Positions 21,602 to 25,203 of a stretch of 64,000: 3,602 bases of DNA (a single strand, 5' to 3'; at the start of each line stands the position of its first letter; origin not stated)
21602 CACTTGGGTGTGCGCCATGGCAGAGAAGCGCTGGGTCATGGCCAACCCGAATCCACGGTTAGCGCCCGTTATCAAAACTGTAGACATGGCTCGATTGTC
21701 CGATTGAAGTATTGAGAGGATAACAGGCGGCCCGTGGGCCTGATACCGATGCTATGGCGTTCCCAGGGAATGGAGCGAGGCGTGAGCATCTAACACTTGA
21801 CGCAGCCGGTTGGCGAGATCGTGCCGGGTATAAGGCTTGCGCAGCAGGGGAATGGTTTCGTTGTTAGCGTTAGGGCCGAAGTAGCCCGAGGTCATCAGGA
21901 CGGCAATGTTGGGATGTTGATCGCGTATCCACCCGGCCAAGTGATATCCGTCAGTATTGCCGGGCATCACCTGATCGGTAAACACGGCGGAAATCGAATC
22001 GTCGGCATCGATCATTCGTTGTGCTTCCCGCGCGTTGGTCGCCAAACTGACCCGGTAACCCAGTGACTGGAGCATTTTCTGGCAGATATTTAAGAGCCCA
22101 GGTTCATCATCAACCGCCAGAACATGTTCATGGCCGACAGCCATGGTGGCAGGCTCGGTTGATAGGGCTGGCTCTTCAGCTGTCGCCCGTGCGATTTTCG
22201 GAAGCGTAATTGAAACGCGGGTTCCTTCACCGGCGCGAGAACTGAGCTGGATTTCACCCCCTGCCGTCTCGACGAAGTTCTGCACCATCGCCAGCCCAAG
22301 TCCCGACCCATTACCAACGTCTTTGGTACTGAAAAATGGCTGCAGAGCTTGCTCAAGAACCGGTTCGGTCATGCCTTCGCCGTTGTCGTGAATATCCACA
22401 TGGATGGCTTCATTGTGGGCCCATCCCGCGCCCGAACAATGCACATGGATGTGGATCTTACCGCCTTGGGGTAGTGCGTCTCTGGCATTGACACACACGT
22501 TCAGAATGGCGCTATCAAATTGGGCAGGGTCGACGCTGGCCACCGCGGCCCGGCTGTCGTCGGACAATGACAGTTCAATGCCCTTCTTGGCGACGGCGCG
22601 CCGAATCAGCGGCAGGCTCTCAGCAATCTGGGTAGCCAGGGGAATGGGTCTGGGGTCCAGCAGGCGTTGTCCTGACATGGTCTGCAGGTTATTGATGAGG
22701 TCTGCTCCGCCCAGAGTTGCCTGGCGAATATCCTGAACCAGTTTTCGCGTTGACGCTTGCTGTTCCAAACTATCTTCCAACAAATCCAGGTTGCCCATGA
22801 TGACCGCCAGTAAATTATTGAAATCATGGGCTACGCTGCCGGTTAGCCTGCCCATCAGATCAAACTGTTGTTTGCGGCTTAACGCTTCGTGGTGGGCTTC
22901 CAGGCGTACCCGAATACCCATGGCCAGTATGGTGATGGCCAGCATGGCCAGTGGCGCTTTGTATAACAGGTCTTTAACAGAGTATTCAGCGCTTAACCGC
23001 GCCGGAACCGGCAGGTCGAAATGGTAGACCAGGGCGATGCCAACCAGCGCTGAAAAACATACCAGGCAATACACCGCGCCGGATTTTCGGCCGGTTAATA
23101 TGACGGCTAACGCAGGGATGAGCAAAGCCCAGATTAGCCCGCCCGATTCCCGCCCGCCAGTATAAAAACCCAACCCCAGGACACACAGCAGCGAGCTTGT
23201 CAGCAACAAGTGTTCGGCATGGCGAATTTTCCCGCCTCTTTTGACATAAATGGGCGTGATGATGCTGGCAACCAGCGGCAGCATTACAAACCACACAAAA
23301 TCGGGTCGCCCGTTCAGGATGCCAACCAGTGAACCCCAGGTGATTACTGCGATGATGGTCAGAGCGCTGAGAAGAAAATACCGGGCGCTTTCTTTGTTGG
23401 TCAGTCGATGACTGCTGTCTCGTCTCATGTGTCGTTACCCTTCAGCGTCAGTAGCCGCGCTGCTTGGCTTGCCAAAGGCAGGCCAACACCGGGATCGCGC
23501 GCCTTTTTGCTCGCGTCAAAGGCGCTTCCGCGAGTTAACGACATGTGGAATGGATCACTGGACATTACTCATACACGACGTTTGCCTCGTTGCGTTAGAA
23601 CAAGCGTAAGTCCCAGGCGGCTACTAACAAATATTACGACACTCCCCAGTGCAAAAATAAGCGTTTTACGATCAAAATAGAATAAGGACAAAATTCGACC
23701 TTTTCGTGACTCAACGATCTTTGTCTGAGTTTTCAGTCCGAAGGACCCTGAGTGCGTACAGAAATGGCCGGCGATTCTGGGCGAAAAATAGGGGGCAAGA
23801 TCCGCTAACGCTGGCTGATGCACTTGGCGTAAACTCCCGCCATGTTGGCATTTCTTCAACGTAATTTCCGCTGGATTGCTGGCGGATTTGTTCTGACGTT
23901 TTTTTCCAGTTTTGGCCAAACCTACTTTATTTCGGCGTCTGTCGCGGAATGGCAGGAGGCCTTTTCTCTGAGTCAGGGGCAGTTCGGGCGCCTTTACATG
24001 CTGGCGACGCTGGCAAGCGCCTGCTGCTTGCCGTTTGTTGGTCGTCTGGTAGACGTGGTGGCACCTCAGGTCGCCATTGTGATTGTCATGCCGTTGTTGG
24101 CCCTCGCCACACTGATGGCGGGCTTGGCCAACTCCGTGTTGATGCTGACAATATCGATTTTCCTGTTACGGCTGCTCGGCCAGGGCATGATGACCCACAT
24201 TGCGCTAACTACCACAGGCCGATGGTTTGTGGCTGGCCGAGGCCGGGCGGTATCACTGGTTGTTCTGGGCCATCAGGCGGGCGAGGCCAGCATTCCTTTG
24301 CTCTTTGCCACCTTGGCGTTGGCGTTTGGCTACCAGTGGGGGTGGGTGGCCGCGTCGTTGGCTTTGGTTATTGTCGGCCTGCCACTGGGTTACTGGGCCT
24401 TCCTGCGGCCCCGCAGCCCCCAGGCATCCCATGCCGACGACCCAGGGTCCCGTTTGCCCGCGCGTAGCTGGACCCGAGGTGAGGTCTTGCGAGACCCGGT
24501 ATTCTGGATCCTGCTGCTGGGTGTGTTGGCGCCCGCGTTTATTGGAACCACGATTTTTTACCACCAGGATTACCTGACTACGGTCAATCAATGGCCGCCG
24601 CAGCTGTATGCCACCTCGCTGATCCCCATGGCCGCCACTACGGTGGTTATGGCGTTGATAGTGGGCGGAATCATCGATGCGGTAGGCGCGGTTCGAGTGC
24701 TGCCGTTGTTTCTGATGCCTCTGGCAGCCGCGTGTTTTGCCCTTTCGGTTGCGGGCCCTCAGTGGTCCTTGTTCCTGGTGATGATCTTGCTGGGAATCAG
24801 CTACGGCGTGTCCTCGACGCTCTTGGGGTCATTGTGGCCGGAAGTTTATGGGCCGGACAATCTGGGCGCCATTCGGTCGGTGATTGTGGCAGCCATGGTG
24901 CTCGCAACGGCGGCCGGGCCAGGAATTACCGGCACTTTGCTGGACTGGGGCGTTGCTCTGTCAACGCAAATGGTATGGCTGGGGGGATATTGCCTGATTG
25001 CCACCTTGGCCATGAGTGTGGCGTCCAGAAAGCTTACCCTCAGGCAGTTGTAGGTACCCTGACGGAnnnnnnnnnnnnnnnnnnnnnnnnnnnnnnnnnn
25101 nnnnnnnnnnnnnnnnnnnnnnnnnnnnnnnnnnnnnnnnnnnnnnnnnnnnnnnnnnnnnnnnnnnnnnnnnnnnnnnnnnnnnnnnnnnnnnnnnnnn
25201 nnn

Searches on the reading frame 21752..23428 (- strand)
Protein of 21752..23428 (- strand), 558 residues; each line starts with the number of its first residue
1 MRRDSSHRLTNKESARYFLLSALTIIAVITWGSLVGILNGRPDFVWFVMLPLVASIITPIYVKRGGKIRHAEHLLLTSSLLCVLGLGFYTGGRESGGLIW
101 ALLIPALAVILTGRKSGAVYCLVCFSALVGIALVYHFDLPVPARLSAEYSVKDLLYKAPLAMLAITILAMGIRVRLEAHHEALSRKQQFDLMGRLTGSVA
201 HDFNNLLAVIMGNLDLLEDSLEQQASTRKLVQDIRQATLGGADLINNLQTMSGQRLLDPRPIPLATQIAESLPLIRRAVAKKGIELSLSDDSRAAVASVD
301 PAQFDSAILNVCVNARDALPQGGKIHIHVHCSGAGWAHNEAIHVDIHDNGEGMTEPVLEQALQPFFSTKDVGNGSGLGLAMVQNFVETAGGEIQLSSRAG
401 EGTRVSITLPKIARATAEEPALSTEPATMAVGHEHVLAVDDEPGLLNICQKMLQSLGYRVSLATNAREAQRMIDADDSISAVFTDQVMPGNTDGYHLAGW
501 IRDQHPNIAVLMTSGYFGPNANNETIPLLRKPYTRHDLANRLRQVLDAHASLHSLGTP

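Call 78: search_protein_families(library=pfam, proteins=[window:21752-23428:-], max_evalue=0.00001)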
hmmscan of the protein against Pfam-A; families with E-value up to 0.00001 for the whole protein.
window:21752-23428:- (558 aa): 3 families
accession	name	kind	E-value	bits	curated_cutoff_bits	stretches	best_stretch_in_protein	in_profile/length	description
PF02518.31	HATPase_c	-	2.1e-21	76.9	26.4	1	300-411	2-109/111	Histidine kinase-, DNA gyrase B-, and HSP90-like ATPase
PF00072.30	Response_reg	-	2.7e-14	53.7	30.2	1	436-516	1-79/111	Response regulator receiver domain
PF00512.31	HisKA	-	1.4e-07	31.9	26.9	1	192-252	2-61/66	His Kinase A (phospho-acceptor) domain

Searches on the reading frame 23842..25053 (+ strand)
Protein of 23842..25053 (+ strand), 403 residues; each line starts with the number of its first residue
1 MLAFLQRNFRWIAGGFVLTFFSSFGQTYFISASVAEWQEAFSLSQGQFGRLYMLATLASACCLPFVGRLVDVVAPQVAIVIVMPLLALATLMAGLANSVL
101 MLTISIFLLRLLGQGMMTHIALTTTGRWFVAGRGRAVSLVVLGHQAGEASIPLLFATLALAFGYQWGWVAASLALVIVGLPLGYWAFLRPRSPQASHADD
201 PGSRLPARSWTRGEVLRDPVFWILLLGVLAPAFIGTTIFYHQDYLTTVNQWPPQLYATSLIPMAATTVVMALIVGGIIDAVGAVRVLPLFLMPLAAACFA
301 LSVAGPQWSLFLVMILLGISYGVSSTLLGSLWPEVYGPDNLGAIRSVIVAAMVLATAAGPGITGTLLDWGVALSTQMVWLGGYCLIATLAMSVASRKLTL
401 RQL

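Call 78: search_protein_families(library=pfam, proteins=[window:23842-25053:+], max_evalue=0.00001)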
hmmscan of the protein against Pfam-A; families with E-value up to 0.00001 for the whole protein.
window:23842-25053:+ (403 aa): 1 family
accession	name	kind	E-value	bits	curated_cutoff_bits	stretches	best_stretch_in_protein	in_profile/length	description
PF07690.21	MFS_1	-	7.1e-34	117.7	33.4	2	16-360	2-347/347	Major Facilitator Superfamily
